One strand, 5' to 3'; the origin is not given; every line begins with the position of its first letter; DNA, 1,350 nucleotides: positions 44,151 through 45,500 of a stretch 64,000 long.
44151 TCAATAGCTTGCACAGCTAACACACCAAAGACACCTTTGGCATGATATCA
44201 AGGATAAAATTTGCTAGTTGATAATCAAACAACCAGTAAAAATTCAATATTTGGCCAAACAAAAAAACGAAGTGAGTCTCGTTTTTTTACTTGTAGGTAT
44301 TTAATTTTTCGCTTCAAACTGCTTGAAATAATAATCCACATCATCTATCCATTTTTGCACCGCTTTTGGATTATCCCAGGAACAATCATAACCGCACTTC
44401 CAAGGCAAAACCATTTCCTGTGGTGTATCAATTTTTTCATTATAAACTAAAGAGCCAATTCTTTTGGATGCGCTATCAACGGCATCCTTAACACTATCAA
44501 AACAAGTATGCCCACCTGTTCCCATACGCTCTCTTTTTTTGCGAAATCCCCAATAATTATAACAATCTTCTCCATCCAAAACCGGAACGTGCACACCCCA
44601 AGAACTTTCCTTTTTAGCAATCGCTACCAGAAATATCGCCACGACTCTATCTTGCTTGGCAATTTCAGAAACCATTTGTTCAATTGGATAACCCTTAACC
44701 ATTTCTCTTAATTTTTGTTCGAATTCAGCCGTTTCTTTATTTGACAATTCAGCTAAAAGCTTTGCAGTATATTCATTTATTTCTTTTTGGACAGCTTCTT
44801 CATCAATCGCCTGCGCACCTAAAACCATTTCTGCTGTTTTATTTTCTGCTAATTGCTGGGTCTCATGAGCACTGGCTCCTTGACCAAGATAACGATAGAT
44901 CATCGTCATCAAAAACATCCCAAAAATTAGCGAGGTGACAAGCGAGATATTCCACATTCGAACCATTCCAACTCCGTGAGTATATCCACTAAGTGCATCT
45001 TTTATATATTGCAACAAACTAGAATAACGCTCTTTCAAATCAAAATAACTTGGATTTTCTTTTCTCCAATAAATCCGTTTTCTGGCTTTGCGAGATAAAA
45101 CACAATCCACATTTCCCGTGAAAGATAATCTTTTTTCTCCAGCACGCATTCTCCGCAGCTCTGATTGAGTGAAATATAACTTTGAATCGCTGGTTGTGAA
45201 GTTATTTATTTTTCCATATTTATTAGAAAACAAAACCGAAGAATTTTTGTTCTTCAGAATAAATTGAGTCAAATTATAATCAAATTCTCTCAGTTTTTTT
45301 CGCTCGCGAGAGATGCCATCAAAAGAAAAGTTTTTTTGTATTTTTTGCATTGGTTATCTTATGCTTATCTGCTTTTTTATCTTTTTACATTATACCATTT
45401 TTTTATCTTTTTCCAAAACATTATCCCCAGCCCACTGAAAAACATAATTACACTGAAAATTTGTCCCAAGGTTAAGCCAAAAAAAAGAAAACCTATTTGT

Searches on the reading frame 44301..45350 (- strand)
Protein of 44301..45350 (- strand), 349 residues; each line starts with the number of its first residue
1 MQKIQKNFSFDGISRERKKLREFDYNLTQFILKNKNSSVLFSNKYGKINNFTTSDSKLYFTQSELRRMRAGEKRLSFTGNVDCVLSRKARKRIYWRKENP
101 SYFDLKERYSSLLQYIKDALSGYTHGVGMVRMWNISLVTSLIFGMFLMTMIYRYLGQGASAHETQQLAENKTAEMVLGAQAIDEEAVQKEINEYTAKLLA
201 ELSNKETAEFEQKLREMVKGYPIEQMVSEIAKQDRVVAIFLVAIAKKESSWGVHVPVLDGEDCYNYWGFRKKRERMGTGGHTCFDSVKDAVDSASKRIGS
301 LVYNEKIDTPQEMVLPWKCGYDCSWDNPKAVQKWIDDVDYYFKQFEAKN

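Call 86: find_related_loci(query=window:44301-45350:-, collection=metagenome_contigs, flank=10000)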
Query window:44301-45350:- (349 aa) in metagenome_contigs; peptide patterns used: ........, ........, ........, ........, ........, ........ (x = any residue, [..] = any of these).
206 stretches matched a pattern; 57 encode a relative of the query (tblastn E <= 1e-3); 57 distinct loci.
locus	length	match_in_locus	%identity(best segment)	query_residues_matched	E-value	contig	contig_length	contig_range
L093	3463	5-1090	69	1-349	4e-179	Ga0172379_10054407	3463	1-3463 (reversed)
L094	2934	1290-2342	68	10-349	1e-167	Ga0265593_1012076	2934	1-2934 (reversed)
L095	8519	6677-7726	59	10-348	1e-133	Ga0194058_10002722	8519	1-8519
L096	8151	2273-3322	59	10-348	4e-132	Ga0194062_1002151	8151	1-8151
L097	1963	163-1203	56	10-345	3e-134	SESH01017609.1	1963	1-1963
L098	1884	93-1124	57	10-345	5e-134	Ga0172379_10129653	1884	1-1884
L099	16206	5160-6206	52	5-342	8e-118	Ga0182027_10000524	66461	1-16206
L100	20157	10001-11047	52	5-342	8e-118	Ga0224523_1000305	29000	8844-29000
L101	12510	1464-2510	54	10-347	8e-118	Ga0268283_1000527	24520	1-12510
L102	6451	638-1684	53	10-347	2e-117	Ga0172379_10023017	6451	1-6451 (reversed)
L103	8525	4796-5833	54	10-344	6e-117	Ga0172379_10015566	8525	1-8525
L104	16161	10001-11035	54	1-345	2e-115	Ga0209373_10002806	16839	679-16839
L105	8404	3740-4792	52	10-349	3e-114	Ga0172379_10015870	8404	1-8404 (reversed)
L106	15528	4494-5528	52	1-345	3e-113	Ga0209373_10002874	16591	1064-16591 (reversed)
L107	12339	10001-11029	51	1-348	3e-112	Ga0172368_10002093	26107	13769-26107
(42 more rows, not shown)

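Call 99: search_protein_families(library=pfam, proteins=[window:44301-45350:-], max_evalue=0.001)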
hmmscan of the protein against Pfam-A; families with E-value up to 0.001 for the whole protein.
window:44301-45350:- (349 aa): 0 families
